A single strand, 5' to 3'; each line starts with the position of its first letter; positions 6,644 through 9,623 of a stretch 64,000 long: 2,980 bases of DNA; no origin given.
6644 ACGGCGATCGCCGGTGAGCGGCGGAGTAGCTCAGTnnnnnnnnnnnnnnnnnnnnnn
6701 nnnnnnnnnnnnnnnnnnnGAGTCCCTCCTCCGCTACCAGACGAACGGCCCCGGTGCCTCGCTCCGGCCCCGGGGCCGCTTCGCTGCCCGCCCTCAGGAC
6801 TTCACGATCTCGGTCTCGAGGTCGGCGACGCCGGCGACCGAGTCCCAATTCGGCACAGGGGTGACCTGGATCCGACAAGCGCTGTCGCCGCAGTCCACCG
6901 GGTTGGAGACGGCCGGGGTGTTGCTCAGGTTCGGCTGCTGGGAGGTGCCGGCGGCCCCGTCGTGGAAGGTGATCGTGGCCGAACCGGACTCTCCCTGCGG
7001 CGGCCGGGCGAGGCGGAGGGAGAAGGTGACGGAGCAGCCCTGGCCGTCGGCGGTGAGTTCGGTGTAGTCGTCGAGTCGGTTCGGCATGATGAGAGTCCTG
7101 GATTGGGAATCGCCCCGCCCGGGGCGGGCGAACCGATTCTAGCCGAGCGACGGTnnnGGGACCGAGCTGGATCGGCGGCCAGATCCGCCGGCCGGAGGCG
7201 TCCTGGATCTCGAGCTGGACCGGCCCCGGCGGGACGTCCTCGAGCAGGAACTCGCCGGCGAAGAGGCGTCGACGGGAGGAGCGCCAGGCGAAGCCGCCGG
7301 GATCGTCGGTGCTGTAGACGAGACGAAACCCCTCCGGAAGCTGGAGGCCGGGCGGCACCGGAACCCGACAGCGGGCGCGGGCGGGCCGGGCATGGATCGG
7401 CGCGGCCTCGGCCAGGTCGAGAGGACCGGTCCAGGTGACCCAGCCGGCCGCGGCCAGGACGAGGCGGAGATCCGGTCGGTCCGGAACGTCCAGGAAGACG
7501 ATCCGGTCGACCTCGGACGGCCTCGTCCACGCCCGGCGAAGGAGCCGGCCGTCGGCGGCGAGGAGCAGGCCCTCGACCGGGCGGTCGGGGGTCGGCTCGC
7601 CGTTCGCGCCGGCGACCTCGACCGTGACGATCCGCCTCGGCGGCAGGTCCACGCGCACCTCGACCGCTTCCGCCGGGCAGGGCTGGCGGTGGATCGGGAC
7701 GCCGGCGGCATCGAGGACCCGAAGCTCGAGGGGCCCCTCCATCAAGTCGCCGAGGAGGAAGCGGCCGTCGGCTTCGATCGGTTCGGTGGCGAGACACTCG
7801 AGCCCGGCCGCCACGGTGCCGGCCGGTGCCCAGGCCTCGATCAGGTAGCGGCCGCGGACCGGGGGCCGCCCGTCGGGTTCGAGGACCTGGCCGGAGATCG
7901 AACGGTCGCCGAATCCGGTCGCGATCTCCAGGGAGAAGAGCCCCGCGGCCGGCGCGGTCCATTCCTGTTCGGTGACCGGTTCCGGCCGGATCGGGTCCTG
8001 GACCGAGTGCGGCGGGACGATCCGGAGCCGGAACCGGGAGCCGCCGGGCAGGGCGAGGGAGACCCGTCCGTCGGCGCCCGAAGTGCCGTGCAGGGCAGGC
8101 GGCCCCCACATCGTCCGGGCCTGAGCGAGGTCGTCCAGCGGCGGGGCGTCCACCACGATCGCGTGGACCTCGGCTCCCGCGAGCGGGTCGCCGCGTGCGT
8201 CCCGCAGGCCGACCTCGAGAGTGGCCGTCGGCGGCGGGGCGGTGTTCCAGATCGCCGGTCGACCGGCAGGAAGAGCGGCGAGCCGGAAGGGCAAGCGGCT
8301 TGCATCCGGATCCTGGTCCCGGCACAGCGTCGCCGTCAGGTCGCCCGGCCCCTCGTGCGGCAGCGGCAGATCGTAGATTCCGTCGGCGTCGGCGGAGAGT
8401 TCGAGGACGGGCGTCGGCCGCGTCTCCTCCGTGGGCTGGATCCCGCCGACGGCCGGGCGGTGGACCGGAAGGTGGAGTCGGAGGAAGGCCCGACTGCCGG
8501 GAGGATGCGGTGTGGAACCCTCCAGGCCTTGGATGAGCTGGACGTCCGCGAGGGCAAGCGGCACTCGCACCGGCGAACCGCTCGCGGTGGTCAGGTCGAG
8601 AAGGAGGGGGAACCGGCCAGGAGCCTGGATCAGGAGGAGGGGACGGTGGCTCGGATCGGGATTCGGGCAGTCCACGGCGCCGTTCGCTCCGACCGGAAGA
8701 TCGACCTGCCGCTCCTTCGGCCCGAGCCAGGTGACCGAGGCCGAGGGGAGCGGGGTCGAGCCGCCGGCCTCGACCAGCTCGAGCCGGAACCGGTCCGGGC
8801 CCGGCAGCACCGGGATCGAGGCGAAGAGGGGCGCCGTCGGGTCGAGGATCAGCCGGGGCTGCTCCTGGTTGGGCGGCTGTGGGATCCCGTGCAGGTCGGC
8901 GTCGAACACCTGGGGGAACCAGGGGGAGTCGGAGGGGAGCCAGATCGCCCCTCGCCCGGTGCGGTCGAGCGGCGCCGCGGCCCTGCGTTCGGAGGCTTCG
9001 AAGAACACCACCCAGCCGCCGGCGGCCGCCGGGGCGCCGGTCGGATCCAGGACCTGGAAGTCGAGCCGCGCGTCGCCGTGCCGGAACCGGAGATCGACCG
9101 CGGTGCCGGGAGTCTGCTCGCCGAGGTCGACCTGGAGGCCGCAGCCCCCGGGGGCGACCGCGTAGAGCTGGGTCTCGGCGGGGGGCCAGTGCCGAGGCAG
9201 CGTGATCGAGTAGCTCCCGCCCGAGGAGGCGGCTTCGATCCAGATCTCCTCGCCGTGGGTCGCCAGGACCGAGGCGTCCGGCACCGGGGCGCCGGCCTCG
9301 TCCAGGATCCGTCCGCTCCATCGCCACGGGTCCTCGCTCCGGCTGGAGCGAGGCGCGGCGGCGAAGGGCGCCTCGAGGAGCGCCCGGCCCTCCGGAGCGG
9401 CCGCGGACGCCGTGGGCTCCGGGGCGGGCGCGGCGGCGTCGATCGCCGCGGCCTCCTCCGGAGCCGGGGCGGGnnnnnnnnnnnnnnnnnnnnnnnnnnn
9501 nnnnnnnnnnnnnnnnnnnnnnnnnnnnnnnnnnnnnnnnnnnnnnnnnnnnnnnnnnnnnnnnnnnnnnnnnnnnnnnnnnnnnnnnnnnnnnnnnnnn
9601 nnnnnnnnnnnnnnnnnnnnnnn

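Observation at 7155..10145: Single-chain ECF sigma factor / TM helix / ~750-aa CarboxypepD_reg-like repeat ectodomain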

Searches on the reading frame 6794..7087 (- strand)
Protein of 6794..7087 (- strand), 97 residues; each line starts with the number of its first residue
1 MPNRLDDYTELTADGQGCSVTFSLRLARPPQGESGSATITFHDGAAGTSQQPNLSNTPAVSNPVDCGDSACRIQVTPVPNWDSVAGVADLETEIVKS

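Call 3: search_protein_families(library=pfam, proteins=[window:6794-7087:-], max_evalue=1)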
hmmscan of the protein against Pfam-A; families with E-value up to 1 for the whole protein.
window:6794-7087:- (97 aa): 0 families

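Call 4: search_protein_families(library=ncbifam, proteins=[window:6794-7087:-], max_evalue=1)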
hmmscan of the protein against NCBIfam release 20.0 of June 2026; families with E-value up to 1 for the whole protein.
window:6794-7087:- (97 aa): 2 families
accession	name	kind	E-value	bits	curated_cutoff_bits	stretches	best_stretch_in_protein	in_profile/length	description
NF053582.1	motif_MiiA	domain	0.013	15.2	24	1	33-44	5-16/27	MiiA motif-containing surface protein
NF011899.0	PRK15372.1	equivalog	0.025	14.1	621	1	4-87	111-194/322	SPI-2 type III secretion system effector SseI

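Call 66: search_protein_families(library=padloc, proteins=[window:6794-7087:-], max_evalue=0.01)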
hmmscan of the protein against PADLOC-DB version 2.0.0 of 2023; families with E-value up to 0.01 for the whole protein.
window:6794-7087:- (97 aa): 0 families

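Call 72: predict_structure(protein=window:6797-7087:-)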
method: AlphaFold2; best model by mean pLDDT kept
length: 97 residues; sequences in the alignment: 1
mean_pLDDT: 50.4   pTM: 0.39
mean pLDDT of the five models: 50.4, 49.1, 47.8, 46.8, 45.6
residues with pLDDT >= 90: 0; 70-90: 0; 50-70: 60; < 50: 37
segments of 3 or more residues with pLDDT < 50: 1-8, 14-16, 27-33, 55-58, 82-87
pLDDT, mean of each block of 10 residues (from residue 1): 42 51 51 52 53 50 56 54 45 51
secondary structure, 60 per line:
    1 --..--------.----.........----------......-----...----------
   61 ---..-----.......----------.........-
elements in order: E18-26 E37-42 E48-50 E71-77 E88-96

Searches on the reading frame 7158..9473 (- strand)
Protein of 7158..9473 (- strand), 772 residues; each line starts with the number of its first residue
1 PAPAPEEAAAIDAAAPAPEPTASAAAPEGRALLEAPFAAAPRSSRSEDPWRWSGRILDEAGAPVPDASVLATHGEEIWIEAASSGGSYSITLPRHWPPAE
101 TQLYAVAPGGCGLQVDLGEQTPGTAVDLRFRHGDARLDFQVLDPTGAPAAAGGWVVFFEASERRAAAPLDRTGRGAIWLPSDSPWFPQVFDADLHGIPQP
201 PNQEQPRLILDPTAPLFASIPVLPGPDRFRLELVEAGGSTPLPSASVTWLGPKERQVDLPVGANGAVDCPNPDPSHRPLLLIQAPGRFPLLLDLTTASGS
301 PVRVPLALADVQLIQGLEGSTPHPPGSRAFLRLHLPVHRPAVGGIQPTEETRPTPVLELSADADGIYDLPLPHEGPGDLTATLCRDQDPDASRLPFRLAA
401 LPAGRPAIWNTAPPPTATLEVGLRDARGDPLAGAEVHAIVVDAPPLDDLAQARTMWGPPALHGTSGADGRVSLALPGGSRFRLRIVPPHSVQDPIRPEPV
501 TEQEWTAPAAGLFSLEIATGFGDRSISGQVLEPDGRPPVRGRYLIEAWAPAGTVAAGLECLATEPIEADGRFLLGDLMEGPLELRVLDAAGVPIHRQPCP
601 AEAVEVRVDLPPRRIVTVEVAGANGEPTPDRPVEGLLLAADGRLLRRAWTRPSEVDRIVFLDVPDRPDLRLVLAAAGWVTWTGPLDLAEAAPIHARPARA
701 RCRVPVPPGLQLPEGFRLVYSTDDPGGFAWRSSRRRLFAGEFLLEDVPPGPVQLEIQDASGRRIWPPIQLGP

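Call 19: search_protein_representatives(protein=window:7158-9473:-)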
Query: 772 residues. Proteins with E-value up to 0.001 (for the whole library): 6; up to 1e-10: 3; up to 1e-30: 2. The best 6 are listed.
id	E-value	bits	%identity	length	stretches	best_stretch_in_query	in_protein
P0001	0.0e+00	1721.5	100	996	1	1-772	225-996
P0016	1.3e-31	126.0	30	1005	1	23-770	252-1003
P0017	1.2e-28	116.2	31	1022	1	5-768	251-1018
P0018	2.1e-05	39.4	30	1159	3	380-502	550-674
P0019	3.9e-04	35.2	33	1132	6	418-482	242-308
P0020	5.1e-04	34.8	34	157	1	42-173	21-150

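Call 21: search_protein_families(library=pfam, proteins=[P0016, P0017, P0018, P0019, P0020], max_evalue=0.01)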
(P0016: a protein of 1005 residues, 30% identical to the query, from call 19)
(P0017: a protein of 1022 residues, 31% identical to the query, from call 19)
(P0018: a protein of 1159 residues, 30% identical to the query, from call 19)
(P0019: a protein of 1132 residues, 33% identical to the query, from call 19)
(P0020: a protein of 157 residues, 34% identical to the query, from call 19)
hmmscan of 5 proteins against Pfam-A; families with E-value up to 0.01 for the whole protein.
P0016 (1005 aa): 6 families
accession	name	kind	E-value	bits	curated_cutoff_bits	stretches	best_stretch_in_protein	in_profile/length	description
PF13620.12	CarboxypepD_reg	-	4.2e-12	46.7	32.3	0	283-324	3-47/82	Carboxypeptidase regulatory-like domain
PF04542.20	Sigma70_r2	-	1.9e-11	44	24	1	16-75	4-67/71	Sigma-70 region 2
PF04545.22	Sigma70_r4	-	4.1e-11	42.7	24.1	1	120-165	4-49/50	Sigma-70, region 4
PF08281.18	Sigma70_r4_2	-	2e-06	27.8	25.7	1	117-162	7-52/54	Sigma-70, region 4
PF02369.22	Big_1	-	6.4e-05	23.4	34.9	0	372-418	25-76/93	Bacterial Ig-like domain (group 1)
PF22980.2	Myb_DNA-bind_8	-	0.0067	16.2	27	0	139-159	22-43/50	Myb-like DNA-binding domain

P0017 (1022 aa): 7 families
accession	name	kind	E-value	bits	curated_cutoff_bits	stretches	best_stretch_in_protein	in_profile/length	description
PF13620.12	CarboxypepD_reg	-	3.8e-16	59.7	32.3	2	387-434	5-54/82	Carboxypeptidase regulatory-like domain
PF04542.20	Sigma70_r2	-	3e-12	46.6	24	1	40-103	4-71/71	Sigma-70 region 2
PF04545.22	Sigma70_r4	-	1.5e-08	34.5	24.1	1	145-189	5-49/50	Sigma-70, region 4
PF08281.18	Sigma70_r4_2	-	4.9e-07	29.7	25.7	1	136-188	2-54/54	Sigma-70, region 4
PF17789.7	MG4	-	1.3e-06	28.9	24.7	0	385-424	19-60/95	Macroglobulin domain MG4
PF02369.22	Big_1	-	9.4e-06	26.1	34.9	0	668-729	21-66/93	Bacterial Ig-like domain (group 1)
PF25020.1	TTR_TEN1-4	-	0.0095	16.3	27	0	388-419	13-44/86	Teneurin TTR-like domain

P0018 (1159 aa): 9 families
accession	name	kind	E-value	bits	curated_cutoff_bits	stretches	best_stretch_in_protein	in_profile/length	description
PF13620.12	CarboxypepD_reg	-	1.2e-31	109.3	32.3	2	857-926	6-79/82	Carboxypeptidase regulatory-like domain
PF02369.22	Big_1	-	8.3e-12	45.5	34.9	1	854-917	22-91/93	Bacterial Ig-like domain (group 1)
PF09134.16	Invasin_D3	-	1.2e-11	45.5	33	1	854-918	25-97/98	Invasin, domain 3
PF22902.2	NOMO1-like_9th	-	3.3e-06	27.2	27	0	54-81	15-42/75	BOS complex subunit NOMO1-like, beta sandwich domain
PF13715.12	CarbopepD_reg_2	-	2.9e-05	24.4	32.2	1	859-926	7-72/88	CarboxypepD_reg-like domain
PF23194.1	NOMO_5th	-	0.00023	21.9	27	0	51-97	15-61/89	NOMO fifth transthyretin-like domain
PF12396.14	DUF3659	-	0.00074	19.8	24.8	0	252-268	35-51/61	Protein of unknown function (DUF3659)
PF05688.17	BIg21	-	0.0015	19.5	27.4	0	52-84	43-77/109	Bacterial Immunoglobulin-like 21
PF19405.4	DUF5978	-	0.0016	18.8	25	0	205-261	17-65/73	Family of unknown function (DUF5978)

P0019 (1132 aa): 17 families
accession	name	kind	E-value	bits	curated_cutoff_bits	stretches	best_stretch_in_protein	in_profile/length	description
PF13620.12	CarboxypepD_reg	-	3.8e-52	175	32.3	6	58-140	1-79/82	Carboxypeptidase regulatory-like domain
PF02369.22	Big_1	-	2.7e-32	111.2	34.9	5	145-195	17-70/93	Bacterial Ig-like domain (group 1)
PF17789.7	MG4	-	1.8e-12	47.8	24.7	0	152-192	21-62/95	Macroglobulin domain MG4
PF23194.1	NOMO_5th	-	1.4e-10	41.9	27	0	160-198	15-54/89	NOMO fifth transthyretin-like domain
PF05688.17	BIg21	-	2.2e-10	41.5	27.4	0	628-704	3-88/109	Bacterial Immunoglobulin-like 21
PF00775.27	Dioxygenase_C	-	8.3e-09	35.6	27.3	0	141-182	24-65/182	Dioxygenase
PF16403.11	Bact_surface_Ig-like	-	1.2e-08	35.3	27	2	294-353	4-61/71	Bacterial surface protein, Ig-like domain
PF24025.1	Ig_DR_A0283-like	-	2e-08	34.9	27.1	0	142-205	2-67/102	DR_A0283-like, Ig-like domain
PF20598.4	DUF6795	-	5e-08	33.6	27.4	0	150-190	2-44/103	Domain of unknown function (DUF6795)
PF15976.11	CooC_C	-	1.9e-07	31.4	29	0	143-193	13-57/93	CS1-pili formation C-terminal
PF11974.14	bMG3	-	2.9e-07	30.8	34.9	0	157-234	24-101/103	Bacterial alpha-2-macroglobulin MG3 domain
PF01060.29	TTR-52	-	2.9e-05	25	24.9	0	157-191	7-45/79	Transthyretin-like family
PF18565.7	Glyco_hydro2_C5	-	4.5e-05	23.7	32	0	225-257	2-34/103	Glycoside hydrolase family 2 C-terminal domain 5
PF22579.2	Cbm74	-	7.6e-05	22.9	27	0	170-191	25-46/64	Carbohydrate binding module-like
PF01835.25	MG2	-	0.00033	21.4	32.8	0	53-103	30-80/96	MG2 domain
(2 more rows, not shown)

P0020 (157 aa): 8 families
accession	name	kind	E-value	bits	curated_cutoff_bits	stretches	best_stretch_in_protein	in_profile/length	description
PF13620.12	CarboxypepD_reg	-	4.1e-21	75.5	32.3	2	31-88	2-60/82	Carboxypeptidase regulatory-like domain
PF13715.12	CarbopepD_reg_2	-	1.9e-08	34.6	32.2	1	31-86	1-54/88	CarboxypepD_reg-like domain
PF02369.22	Big_1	-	3.4e-06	27.5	34.9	1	21-70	11-64/93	Bacterial Ig-like domain (group 1)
PF24107.1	DUF7382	-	8.9e-06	25.9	27.4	0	118-151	25-61/65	Domain of unknown function (DUF7382)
PF00775.27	Dioxygenase_C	-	6.8e-05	22.8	27.3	0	29-51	30-52/182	Dioxygenase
PF11974.14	bMG3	-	0.00024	21.4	34.9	0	39-83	24-75/103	Bacterial alpha-2-macroglobulin MG3 domain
PF20598.4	DUF6795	-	0.0035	18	27.4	0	31-72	1-45/103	Domain of unknown function (DUF6795)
PF10670.15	DUF4198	-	0.009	16.6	34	0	31-71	149-194/209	Domain of unknown function (DUF4198)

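Call 27: find_encoding_contigs(protein=P0016, flank=8000, max_places=3)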
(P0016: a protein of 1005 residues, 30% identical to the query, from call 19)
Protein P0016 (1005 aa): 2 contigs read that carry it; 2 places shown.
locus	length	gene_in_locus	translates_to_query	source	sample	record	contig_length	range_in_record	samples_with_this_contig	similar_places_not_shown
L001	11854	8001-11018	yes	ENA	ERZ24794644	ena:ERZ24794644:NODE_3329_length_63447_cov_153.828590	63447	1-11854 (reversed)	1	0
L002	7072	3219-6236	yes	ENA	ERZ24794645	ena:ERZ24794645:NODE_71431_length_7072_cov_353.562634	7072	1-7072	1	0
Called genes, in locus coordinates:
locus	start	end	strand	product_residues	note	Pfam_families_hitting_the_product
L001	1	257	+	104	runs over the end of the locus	PF01906:YbjQ_1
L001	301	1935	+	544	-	PF13243:SQHop_cyclase_C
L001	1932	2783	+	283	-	PF01557:FAA_hydrolase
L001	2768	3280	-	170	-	PF10502:Peptidase_S26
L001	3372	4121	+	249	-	PF00535:Glycos_transf_2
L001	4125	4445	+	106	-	PF07578:LAB_N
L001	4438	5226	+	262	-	PF06293:Kdo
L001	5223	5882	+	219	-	PF08241:Methyltransf_11, PF13649:Methyltransf_25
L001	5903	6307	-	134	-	PF14489:QueF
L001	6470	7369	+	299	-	-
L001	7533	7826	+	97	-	-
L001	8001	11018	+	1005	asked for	PF04542:Sigma70_r2, PF04545:Sigma70_r4, PF08281:Sigma70_r4_2 (weak), PF13620:CarboxypepD_reg (faint)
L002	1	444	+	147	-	?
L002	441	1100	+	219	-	PF08241:Methyltransf_11, PF13649:Methyltransf_25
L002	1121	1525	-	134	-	PF14489:QueF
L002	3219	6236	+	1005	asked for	PF04542:Sigma70_r2, PF04545:Sigma70_r4, PF08281:Sigma70_r4_2 (weak), PF13620:CarboxypepD_reg (faint)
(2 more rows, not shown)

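Call 28: find_encoding_contigs(protein=P0017, flank=8000, max_places=3)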
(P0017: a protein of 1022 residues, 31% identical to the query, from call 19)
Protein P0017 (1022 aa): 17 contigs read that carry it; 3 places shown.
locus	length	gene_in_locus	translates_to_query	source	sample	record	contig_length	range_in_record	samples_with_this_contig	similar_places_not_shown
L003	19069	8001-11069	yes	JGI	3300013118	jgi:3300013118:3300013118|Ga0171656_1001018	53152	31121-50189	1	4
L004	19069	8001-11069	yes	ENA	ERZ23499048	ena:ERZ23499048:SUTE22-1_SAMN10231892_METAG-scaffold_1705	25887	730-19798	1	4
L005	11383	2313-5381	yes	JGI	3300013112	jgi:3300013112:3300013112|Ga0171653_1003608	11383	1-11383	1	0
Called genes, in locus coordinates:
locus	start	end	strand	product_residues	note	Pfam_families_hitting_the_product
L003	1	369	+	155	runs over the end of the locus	-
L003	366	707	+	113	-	PF01906:YbjQ_1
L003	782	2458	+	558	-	PF13243:SQHop_cyclase_C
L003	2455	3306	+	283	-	PF01557:FAA_hydrolase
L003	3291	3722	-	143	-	PF10502:Peptidase_S26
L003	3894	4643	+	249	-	PF00535:Glycos_transf_2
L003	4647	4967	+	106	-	PF07578:LAB_N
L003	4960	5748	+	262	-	PF06293:Kdo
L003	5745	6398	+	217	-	PF13489:Methyltransf_23 (weak), PF08241:Methyltransf_11, PF13649:Methyltransf_25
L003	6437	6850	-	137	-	PF14489:QueF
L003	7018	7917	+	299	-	-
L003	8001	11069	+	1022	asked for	PF04542:Sigma70_r2, PF04545:Sigma70_r4, PF08281:Sigma70_r4_2 (weak), PF02369:Big_1 (faint), PF13620:CarboxypepD_reg (faint), PF17789:MG4 (faint)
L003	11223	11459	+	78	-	-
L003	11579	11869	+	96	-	-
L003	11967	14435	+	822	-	PF04542:Sigma70_r2, PF04545:Sigma70_r4 (weak), PF08281:Sigma70_r4_2 (weak), PF13620:CarboxypepD_reg (faint)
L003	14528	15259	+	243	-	PF12385:Peptidase_C70 (weak), PF13529:Peptidase_C39_2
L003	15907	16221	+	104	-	PF12728:HTH_17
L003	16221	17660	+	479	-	PF14072:DndB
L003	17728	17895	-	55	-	-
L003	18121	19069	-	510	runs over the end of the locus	PF00069:Pkinase, PF07714:PK_Tyr_Ser-Thr, PF13374:TPR_10 (faint), PF13424:TPR_12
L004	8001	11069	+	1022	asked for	PF04542:Sigma70_r2, PF04545:Sigma70_r4, PF08281:Sigma70_r4_2 (weak), PF02369:Big_1 (faint), PF13620:CarboxypepD_reg (faint), PF17789:MG4 (faint)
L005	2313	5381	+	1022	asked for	PF04542:Sigma70_r2, PF04545:Sigma70_r4, PF08281:Sigma70_r4_2 (weak), PF02369:Big_1 (faint), PF13620:CarboxypepD_reg (faint), PF17789:MG4 (faint)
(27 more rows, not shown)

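Call 46: search_protein_families(library=pfam, proteins=[L003:11967-14432:+, L003:14528-15256:+, L003:11223-11456:+, L003:11579-11866:+], max_evalue=0.001)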
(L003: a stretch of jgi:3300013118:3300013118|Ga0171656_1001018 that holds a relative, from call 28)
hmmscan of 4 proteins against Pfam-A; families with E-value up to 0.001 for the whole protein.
L003:11967-14432:+ (822 aa): 4 families
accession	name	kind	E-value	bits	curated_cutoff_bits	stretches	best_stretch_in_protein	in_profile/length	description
PF04542.20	Sigma70_r2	-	7.2e-14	51.8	24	1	13-75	4-70/71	Sigma-70 region 2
PF13620.12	CarboxypepD_reg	-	8e-08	33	32.3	0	585-648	1-62/82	Carboxypeptidase regulatory-like domain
PF04545.22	Sigma70_r4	-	4e-07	29.9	24.1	1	115-163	2-50/50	Sigma-70, region 4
PF08281.18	Sigma70_r4_2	-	3.9e-06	26.8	25.7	1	113-161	6-54/54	Sigma-70, region 4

L003:14528-15256:+ (243 aa): 2 families
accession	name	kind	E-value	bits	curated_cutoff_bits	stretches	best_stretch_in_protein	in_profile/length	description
PF13529.12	Peptidase_C39_2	-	6.6e-07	30.4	24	1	52-162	5-131/143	Peptidase_C39 like family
PF12385.14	Peptidase_C70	-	5.3e-06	26.8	19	1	48-186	5-125/141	Papain-like cysteine protease AvrRpt2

L003:11223-11456:+ (78 aa): 0 families

L003:11579-11866:+ (96 aa): 0 families

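Call 66: search_protein_families(library=padloc, proteins=[L003:14528-15256:+, L003:11223-11456:+], max_evalue=0.01)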
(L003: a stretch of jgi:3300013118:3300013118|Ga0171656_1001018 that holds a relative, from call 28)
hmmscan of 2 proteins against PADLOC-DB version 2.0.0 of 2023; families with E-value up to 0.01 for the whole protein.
L003:14528-15256:+ (243 aa): 0 families

L003:11223-11456:+ (78 aa): 0 families
